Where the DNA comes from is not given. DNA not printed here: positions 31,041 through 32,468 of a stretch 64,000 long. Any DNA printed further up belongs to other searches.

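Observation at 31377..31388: Hydrogenase small subunit has Asn where the second Cys ligand of the proximal Fe-S cluster normally sits (C-A-G-N instead of C-x-x-C)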

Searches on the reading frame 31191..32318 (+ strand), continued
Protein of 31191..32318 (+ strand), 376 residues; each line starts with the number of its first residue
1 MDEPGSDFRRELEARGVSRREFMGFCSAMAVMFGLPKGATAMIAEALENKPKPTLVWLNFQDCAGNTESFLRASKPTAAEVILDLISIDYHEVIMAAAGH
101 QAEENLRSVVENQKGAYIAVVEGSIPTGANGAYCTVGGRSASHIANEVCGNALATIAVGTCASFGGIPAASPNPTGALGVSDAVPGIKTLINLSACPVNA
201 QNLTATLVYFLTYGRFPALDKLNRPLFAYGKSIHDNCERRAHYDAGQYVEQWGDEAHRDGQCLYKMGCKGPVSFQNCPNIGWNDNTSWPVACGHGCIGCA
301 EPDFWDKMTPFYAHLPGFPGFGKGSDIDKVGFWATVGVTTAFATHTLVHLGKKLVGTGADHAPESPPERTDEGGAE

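Call 32: search_solved_structures(query=P0245, show_alignments=3, max_evalue=1e-20)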
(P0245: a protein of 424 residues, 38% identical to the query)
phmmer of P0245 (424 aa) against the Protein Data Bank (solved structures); distinct sequences matched with E-value up to 1e-20: 43.
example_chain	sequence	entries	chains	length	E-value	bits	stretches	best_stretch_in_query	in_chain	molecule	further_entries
2wpn_A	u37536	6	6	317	2.9e-58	200.7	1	2-295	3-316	PERIPLASMIC [NIFESE] HYDROGENASE, SMALL SUBUNIT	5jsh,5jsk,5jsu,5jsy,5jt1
4upe_A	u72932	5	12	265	8.5e-53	182.7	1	37-295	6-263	NIFE-HYDROGENASE SMALL SUBUNIT | HYDROGENASE (NIFE) SMALL SUBUNIT HYDA | PERIPLASMIC [NIFE] HYDROGENASE SMALL SUBUNIT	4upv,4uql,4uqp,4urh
1yqw_A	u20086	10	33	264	9.5e-53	182.6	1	37-295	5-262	Periplasmic [NiFe] hydrogenase small subunit | HYDROGENASE (NIFE) SMALL SUBUNIT HYDA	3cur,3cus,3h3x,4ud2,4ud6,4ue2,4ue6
4ucw_A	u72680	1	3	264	9.5e-53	182.6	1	37-295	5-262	HYDROGENASE (NIFE) SMALL SUBUNIT HYDA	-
1yrq_A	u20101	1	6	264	9.7e-53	182.5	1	37-295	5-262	Periplasmic [NiFe] hydrogenase small subunit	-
4ucx_A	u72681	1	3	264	1.1e-52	182.4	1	37-295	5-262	HYDROGENASE (NIFE) SMALL SUBUNIT HYDA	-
4ucq_A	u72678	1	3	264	1.7e-52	181.8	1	37-295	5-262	HYDROGENASE (NIFE) SMALL SUBUNIT HYDA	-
1cc1_S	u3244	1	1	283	8.3e-52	179.5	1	36-294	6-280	HYDROGENASE (SMALL SUBUNIT)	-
4kl8_S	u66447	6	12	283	8.5e-52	179.4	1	36-294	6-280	Periplasmic [NiFeSe] hydrogenase small subunit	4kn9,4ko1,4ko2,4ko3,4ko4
1frf_S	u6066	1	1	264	2e-51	178.2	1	37-295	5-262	[NI-FE] HYDROGENASE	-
3ze6_A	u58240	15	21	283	2.9e-51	177.7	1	37-295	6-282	PERIPLASMIC [NIFESE] HYDROGENASE, SMALL SUBUNIT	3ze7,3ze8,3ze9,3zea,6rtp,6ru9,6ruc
1frv_A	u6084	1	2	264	1e-49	172.6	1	36-294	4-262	HYDROGENASE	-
1h2a_S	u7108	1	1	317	2e-49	171.6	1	3-295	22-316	HYDROGENASE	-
1yq9_A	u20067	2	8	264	3.2e-49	170.9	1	36-294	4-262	Periplasmic [NiFe] hydrogenase small subunit | PERIPLASMIC HYDROGENASE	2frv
6ehq_S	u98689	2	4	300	1e-47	166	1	28-282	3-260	Hydrogenase-2 small chain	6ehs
8poy_S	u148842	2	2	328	8.6e-44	153.1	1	38-338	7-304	Uptake hydrogenase small subunit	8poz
8pow_S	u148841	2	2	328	9.6e-44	152.9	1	38-338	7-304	Uptake hydrogenase small subunit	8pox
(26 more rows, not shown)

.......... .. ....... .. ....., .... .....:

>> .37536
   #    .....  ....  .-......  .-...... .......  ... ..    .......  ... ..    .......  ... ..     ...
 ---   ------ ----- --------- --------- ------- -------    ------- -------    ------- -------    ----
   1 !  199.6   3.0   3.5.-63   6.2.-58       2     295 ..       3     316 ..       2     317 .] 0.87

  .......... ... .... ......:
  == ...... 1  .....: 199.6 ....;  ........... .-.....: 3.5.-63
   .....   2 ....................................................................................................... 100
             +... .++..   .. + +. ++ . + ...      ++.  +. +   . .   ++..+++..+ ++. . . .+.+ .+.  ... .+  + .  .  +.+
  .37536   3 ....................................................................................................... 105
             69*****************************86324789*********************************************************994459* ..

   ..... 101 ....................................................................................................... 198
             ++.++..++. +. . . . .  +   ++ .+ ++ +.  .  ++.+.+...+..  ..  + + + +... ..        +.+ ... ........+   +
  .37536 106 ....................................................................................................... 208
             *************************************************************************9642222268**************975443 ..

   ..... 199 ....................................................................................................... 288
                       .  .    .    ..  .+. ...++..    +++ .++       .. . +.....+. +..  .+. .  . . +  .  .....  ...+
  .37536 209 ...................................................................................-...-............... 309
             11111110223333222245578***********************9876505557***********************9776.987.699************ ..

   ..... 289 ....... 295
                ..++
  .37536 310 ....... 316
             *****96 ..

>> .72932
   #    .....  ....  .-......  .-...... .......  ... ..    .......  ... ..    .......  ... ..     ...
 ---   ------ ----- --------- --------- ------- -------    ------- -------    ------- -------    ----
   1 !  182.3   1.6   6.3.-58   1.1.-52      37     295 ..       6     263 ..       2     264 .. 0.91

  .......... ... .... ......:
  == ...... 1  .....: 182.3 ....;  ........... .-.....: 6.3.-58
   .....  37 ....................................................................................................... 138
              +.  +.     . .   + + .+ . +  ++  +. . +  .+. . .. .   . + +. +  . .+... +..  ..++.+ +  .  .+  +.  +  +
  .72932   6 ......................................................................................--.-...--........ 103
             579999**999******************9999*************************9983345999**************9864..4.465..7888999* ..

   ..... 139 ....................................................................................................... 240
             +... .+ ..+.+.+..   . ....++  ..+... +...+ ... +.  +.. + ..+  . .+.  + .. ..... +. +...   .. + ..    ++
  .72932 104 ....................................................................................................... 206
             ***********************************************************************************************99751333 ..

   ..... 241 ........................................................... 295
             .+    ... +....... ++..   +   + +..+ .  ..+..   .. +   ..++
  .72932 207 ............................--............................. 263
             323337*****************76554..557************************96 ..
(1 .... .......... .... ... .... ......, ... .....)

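Call 33: search_solved_structures(query=P0203, show_alignments=2, max_evalue=1e-20)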
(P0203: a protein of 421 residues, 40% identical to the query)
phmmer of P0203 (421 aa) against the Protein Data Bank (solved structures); distinct sequences matched with E-value up to 1e-20: 43.
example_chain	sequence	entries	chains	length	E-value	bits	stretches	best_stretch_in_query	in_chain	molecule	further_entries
2wpn_A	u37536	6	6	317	5e-67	229.9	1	2-302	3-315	PERIPLASMIC [NIFESE] HYDROGENASE, SMALL SUBUNIT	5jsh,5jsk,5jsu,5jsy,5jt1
1cc1_S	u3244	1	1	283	1.3e-66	228.5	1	38-303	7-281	HYDROGENASE (SMALL SUBUNIT)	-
4kl8_S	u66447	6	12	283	1.4e-66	228.4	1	38-303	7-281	Periplasmic [NiFeSe] hydrogenase small subunit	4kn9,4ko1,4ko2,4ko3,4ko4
1h2a_S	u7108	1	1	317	7.6e-65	222.7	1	3-303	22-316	HYDROGENASE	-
8pou_S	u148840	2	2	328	6.2e-64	219.7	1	40-357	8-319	Uptake hydrogenase small subunit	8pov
8poy_S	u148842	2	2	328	1e-62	215.7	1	40-357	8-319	Uptake hydrogenase small subunit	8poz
8pow_S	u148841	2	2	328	1.1e-62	215.6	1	40-357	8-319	Uptake hydrogenase small subunit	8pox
1yrq_A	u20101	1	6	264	2.7e-62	214.3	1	38-302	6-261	Periplasmic [NiFe] hydrogenase small subunit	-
6g94_S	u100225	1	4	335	3.2e-62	214.1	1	40-357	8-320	Hydrogenase-1 small chain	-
1yq9_A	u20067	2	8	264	3.4e-62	214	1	38-303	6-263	Periplasmic [NiFe] hydrogenase small subunit | PERIPLASMIC HYDROGENASE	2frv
4upe_A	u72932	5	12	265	4.4e-62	213.6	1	38-302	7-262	NIFE-HYDROGENASE SMALL SUBUNIT | HYDROGENASE (NIFE) SMALL SUBUNIT HYDA | PERIPLASMIC [NIFE] HYDROGENASE SMALL SUBUNIT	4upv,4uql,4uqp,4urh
4ucw_A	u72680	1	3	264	4.8e-62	213.5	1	38-302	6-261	HYDROGENASE (NIFE) SMALL SUBUNIT HYDA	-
1yqw_A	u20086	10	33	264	4.8e-62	213.5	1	38-302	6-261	Periplasmic [NiFe] hydrogenase small subunit | HYDROGENASE (NIFE) SMALL SUBUNIT HYDA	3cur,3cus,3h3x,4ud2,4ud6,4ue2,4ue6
4ucx_A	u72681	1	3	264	5.7e-62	213.3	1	38-302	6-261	HYDROGENASE (NIFE) SMALL SUBUNIT HYDA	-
1frv_A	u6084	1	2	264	5.8e-62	213.2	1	38-303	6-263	HYDROGENASE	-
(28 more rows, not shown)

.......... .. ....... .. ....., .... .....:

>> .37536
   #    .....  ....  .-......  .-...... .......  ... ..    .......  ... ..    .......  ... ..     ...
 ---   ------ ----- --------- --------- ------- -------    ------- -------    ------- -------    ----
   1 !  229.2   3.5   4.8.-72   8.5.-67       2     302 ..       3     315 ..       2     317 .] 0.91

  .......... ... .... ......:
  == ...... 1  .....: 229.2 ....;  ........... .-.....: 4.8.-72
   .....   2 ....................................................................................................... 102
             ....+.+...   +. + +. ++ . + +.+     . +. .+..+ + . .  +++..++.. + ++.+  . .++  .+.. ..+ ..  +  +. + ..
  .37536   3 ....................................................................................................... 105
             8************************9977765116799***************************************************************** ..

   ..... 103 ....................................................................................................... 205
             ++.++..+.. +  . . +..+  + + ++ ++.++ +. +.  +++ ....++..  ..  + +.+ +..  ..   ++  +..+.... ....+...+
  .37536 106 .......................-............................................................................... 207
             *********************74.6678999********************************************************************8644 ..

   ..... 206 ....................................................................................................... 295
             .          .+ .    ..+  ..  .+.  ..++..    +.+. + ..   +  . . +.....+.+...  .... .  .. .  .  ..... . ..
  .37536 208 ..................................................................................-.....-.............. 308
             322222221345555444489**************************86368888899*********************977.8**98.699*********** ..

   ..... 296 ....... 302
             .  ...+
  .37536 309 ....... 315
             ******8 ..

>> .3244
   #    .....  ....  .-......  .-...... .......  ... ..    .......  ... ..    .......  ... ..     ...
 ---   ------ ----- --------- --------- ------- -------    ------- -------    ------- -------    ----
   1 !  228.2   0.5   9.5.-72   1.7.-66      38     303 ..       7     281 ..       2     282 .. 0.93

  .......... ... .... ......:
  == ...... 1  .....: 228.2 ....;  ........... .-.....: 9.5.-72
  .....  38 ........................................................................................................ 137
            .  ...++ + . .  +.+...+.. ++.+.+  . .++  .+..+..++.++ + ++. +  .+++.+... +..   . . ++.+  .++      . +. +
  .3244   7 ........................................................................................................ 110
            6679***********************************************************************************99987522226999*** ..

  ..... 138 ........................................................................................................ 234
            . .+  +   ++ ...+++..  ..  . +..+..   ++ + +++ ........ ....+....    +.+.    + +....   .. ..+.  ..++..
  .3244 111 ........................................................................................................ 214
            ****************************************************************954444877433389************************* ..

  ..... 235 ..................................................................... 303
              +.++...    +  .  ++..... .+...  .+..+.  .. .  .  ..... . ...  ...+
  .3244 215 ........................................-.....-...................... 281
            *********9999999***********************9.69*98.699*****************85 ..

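Call 39: find_related_loci(query=A1, collection=genome_contigs, flank=6000)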
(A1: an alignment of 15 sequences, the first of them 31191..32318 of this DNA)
Query A1 (376 aa) in genome_contigs; peptide patterns used: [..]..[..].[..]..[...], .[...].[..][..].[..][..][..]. (x = any residue, [..] = any of these).
600 stretches matched a pattern (row limit reached: there are more); 586 encode a relative of the query (tblastn E <= 1e-3); the best 80 are kept; 80 distinct loci.
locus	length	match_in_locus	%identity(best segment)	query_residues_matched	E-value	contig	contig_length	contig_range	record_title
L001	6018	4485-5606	95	1-374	0e+0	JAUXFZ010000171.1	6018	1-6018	MAG: Myxococcales bacterium isolate CSMAG_2916 CSMAG_2916_k117_3015636_length_6018_cov_21.0000, whole genome shotgun seq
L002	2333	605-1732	93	1-376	0e+0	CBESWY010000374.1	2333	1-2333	MAG TPA_asm: uncultured Myxococcales bacterium isolate SRR7614711_binner13_Refined_24 genome assembly, contig: ERZ250838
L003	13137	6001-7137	90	1-376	0e+0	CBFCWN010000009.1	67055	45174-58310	MAG TPA_asm: uncultured Myxococcales bacterium isolate SRR22297272_binner123_Refined_7 genome assembly, contig: ERZ25654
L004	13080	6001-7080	88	1-360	0e+0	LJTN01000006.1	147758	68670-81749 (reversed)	MAG: Myxococcales bacterium SG8_38 WOR_8-12_132, whole genome shotgun sequence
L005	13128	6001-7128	93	1-376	0e+0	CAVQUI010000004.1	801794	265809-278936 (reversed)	MAG: uncultured delta proteobacterium isolate MFD09964.bin.2.99 genome assembly, contig: contig_14035, whole genome shot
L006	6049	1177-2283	69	1-372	0e+0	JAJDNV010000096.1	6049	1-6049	MAG: Acidobacteria bacterium isolate ALSabin.176 k141_5424291, whole genome shotgun sequence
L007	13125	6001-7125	69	1-374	5e-179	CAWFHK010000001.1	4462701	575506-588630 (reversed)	MAG: uncultured Acidobacteriota bacterium isolate MFD04944.bin.1.336 genome assembly, contig: contig_25364, whole genome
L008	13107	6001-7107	67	1-372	8e-177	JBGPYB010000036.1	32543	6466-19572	MAG: Vicinamibacteria bacterium isolate OBJ1_062018_090_23 k141_2042987_length_32543_cov_11.1312, whole genome shotgun s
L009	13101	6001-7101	71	1-367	1e-176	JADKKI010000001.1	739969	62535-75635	MAG: Myxococcales bacterium isolate Vibo_18-Q3-R45-57_MAXAC.190 tig00001277-10-7411490, whole genome shotgun sequence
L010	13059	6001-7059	71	1-353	2e-175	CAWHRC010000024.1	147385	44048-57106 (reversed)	MAG: uncultured Acidobacteriota bacterium isolate MFD05942.bin.2.206 genome assembly, contig: contig_85426, whole genome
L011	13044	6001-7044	72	8-355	1e-174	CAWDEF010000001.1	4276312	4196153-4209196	MAG: uncultured Acidobacteriota bacterium isolate MFD04944.bin.1.1 genome assembly, contig: contig_18256, whole genome s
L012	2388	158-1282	67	1-374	0e+0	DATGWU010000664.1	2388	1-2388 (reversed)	MAG TPA_asm: Rhizobium sp. isolate SMAG_U10590 k141_125210, whole genome shotgun sequence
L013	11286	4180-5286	68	1-370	2e-174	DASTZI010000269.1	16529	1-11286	MAG TPA_asm: Vicinamibacterales bacterium isolate SMAG_U2464 k141_1414667, whole genome shotgun sequence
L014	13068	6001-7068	69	1-356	5e-171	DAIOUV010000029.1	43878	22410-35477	MAG TPA_asm: Acidobacteriota bacterium isolate CTOTU10854 NODE_111_length_43878_cov_13.569473, whole genome shotgun sequ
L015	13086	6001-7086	69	8-369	4e-171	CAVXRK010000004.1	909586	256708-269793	MAG: uncultured Acidobacteriota bacterium isolate MFD00822.bin.1.237 genome assembly, contig: contig_29326, whole genome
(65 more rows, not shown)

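Call 41: search_solved_structures(query=P0259, show_alignments=2, max_evalue=1e-20)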
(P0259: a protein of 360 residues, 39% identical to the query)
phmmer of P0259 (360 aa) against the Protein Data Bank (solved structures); distinct sequences matched with E-value up to 1e-20: 43.
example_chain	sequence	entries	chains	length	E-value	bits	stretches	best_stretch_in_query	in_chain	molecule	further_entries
1cc1_S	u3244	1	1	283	3.7e-63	217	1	6-273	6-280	HYDROGENASE (SMALL SUBUNIT)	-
4kl8_S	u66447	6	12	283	9.8e-63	215.6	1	6-273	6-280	Periplasmic [NiFeSe] hydrogenase small subunit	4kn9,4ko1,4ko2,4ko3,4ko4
8pou_S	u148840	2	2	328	6.4e-59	203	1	4-309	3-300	Uptake hydrogenase small subunit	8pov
3myr_A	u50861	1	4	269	1.5e-58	201.8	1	9-268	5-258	Hydrogenase (NiFe) small subunit HydA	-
5xvb_S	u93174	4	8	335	6.8e-58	199.6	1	5-265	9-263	[NiFe]-hydrogenase 2 small subunit | Hydrogenase-2 small chain | NiFe hydrogenase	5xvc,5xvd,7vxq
8poy_S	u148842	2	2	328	1.1e-57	199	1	4-309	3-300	Uptake hydrogenase small subunit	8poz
8pow_S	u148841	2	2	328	1.2e-57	198.9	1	4-309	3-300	Uptake hydrogenase small subunit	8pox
5mdj_S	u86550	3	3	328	2e-56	194.8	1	4-309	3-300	Uptake hydrogenase small subunit; HOXK | Uptake hydrogenase small subunit;HOXK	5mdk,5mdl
3rgw_S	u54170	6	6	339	2.2e-56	194.7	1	4-309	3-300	Membrane-bound hydrogenase (NIFE) small subunit HOXK | Uptake hydrogenase small subunit | Uptake hydrogenase small subunit hoxK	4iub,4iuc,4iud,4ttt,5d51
6en9_S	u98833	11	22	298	2.7e-56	194.4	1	3-265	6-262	Hydrogenase-2 small chain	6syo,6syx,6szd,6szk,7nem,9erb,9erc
6ehq_S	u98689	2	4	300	2.8e-56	194.3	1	3-265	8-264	Hydrogenase-2 small chain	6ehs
6gam_S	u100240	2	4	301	2.8e-56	194.3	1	3-265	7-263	Hydrogenase-2 small chain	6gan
3ze6_A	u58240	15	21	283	3.6e-55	190.7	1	7-274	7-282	PERIPLASMIC [NIFESE] HYDROGENASE, SMALL SUBUNIT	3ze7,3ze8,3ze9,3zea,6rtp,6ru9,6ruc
6g94_S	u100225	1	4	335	4.2e-55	190.4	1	4-307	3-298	Hydrogenase-1 small chain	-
2wpn_A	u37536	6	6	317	4.9e-55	190.2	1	7-274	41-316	PERIPLASMIC [NIFESE] HYDROGENASE, SMALL SUBUNIT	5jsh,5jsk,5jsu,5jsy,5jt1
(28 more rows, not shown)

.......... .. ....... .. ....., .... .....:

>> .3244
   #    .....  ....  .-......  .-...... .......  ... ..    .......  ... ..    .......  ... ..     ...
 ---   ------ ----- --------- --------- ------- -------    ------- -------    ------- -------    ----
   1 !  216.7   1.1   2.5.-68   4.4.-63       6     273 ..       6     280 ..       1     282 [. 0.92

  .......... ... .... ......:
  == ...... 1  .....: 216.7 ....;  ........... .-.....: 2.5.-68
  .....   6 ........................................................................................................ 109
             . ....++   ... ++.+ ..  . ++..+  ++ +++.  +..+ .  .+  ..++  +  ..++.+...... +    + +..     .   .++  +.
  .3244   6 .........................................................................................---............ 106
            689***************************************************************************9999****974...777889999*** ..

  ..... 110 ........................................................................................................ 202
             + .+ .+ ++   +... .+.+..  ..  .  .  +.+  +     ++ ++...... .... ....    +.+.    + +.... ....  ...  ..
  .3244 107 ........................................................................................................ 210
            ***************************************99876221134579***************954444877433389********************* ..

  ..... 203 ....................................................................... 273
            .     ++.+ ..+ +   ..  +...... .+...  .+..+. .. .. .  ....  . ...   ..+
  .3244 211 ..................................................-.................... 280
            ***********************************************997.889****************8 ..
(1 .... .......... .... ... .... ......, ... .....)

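Call 75: find_encoding_contigs(protein=window:31191-32318:+, flank=2000, max_places=4)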
Protein window:31191-32318:+ (376 aa): no gene with exactly this product is on record in the collection.
